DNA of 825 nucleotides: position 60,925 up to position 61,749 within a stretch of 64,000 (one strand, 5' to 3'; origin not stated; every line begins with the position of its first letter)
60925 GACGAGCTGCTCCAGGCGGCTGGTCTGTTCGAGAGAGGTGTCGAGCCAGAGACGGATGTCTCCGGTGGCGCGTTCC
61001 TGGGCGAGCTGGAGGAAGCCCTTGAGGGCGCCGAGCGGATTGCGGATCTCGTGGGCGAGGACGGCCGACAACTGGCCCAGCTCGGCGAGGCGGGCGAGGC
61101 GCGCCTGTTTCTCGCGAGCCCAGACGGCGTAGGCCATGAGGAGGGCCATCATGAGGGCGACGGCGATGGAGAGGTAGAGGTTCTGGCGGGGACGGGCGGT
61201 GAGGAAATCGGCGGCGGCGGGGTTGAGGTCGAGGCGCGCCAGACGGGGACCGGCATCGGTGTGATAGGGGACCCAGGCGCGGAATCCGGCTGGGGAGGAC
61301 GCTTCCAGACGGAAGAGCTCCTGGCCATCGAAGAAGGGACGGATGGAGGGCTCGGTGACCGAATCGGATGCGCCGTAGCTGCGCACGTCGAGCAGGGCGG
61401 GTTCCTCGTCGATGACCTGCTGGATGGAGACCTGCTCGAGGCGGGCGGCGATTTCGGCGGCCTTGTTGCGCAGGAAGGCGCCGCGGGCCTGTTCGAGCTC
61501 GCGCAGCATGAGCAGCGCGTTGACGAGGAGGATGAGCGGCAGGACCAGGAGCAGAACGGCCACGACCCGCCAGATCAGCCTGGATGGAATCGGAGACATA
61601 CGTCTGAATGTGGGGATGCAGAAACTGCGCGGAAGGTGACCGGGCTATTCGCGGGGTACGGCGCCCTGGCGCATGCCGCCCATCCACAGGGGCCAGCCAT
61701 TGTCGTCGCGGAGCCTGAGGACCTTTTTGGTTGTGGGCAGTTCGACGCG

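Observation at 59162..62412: Self-contained sigma-54 envelope-sensing module: mini-protein, periplasmic protein, kinase, activator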

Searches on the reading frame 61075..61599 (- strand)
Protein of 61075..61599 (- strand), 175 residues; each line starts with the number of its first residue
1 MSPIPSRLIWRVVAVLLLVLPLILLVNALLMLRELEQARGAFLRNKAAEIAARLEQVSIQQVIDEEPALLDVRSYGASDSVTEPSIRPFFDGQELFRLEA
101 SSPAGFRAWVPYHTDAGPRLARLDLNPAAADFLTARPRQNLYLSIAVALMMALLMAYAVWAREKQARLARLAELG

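Call 56: find_homologous_proteins(query=window:61075-61599:-, max_evalue=0.001)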
Query seq(175 aa) (175 aa): 1 proteins with E <= 0.001 among 1600 candidates.
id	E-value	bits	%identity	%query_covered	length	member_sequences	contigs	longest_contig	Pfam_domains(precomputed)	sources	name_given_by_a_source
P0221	3.9e-72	259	72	100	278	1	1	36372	PF00512.32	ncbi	ncbi:MAG: histidine kinase dimerization/phospho-acceptor domain-containing protein [Paludibaculum sp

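Call 66: predict_structure(alignment_id=A4)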
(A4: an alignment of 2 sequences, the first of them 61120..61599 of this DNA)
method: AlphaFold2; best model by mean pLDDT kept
length: 160 residues; sequences in the alignment: 2
mean_pLDDT: 78.6   pTM: 0.58
mean pLDDT of the five models: 78.6, 76.5, 66.0, 54.7, 51.0
residues with pLDDT >= 90: 0; 70-90: 137; 50-70: 20; < 50: 3
segments of 3 or more residues with pLDDT < 50: none
pLDDT, mean of each block of 10 residues (from residue 1): 68 81 82 78 84 86 82 85 83 80 71 85 79 63 76 74
secondary structure, 60 per line:
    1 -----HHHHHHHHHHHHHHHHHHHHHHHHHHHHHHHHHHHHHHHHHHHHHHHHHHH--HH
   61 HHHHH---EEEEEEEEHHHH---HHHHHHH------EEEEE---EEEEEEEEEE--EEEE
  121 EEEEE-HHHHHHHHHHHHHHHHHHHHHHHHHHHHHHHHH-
elements in order: H6-56 H59-65 E69-76 H77-80 H84-90 E97-101 E105-114 E117-125 H127-159

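Call 69: fold_search(model_id=the predicted structure, library=pdb)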
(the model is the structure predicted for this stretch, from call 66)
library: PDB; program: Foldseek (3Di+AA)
matches with E <= 10: 1181; with E <= 0.001: 0
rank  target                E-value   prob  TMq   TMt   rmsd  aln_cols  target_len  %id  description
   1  8glv_AK               6.3e-02  0.84  0.28  0.38   5.6       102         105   13  96-nm repeat unit of doublet microtubules from Chlamydomonas reinhardtii flagella (released 2023-05-31)
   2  4zr7_A                6.7e-02  0.95  0.35  0.44   5.4       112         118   13  The structure of a domain of a functionally unknown protein from Bacillus subtilis subsp. subtilis str. 168 (released 2015-05-27)
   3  9a69_B                7.1e-02  0.80  0.36  0.12   5.2       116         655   10  Integrative model of MCPB-MCPC by crosslinking MS and deep learning (released 2024-09-18)
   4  2zfd_B                8.6e-02  0.18  0.19  0.23  14.6       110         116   14  The crystal structure of plant specific calcium binding protein AtCBL2 in complex with the regulatory domain of AtCIPK (released 2008-02-19)
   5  4zr7_B                9.2e-02  0.95  0.37  0.47   5.3       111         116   13  The structure of a domain of a functionally unknown protein from Bacillus subtilis subsp. subtilis str. 168 (released 2015-05-27)
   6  2mwg_MODEL_1_A        9.8e-02  0.35  0.27  0.18   9.4       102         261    7  Full-Length Solution Structure Of YtvA, a LOV-Photoreceptor Protein and Regulator of Bacterial Stress Response (released 2016-05-25)
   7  4zr7_C                1.2e-01  0.93  0.37  0.48   6.0       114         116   11  The structure of a domain of a functionally unknown protein from Bacillus subtilis subsp. subtilis str. 168 (released 2015-05-27)
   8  3lid_A                1.3e-01  0.57  0.23  0.14   6.1        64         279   17  Crystal Structure of the extracellular domain of the putative histidine kinase vpHK1S-Z8 (released 2010-05-05)
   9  4zr7_D                1.5e-01  0.90  0.39  0.48   5.3       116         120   12  The structure of a domain of a functionally unknown protein from Bacillus subtilis subsp. subtilis str. 168 (released 2015-05-27)
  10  4ywz_B                1.7e-01  0.89  0.42  0.46   6.5       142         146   10  Crystal structure of the extracellular receptor domain of the essential sensor kinase WalK from Staphylococcus aureus (released 2016-03-30)
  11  7kzm_I                1.8e-01  0.66  0.28  0.40   5.5       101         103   13  Outer dynein arm bound to doublet microtubules from C. reinhardtii (released 2021-01-20)
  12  6v4u_A                2.0e-01  0.47  0.25  0.13   8.9        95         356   12  Cryo-EM structure of SMCR8-C9orf72-WDR41 complex (released 2020-09-02)
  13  7ewl_A                2.0e-01  0.35  0.26  0.11   7.4       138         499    6  cryo-EM structure of apo GPR158 (released 2021-12-01)
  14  2pr5_B                2.1e-01  0.14  0.20  0.23   9.3       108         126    8  Structural Basis for Light-dependent Signaling in the Dimeric LOV Photosensor YtvA (Dark Structure) (released 2007-08-07)
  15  9jue_F                2.4e-01  0.41  0.27  0.34  11.0       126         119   10  Roadblock3 homodimer structure from Candidatus Prometheoarchaeum syntrophicum strain MK-D1 (released 2024-10-16)
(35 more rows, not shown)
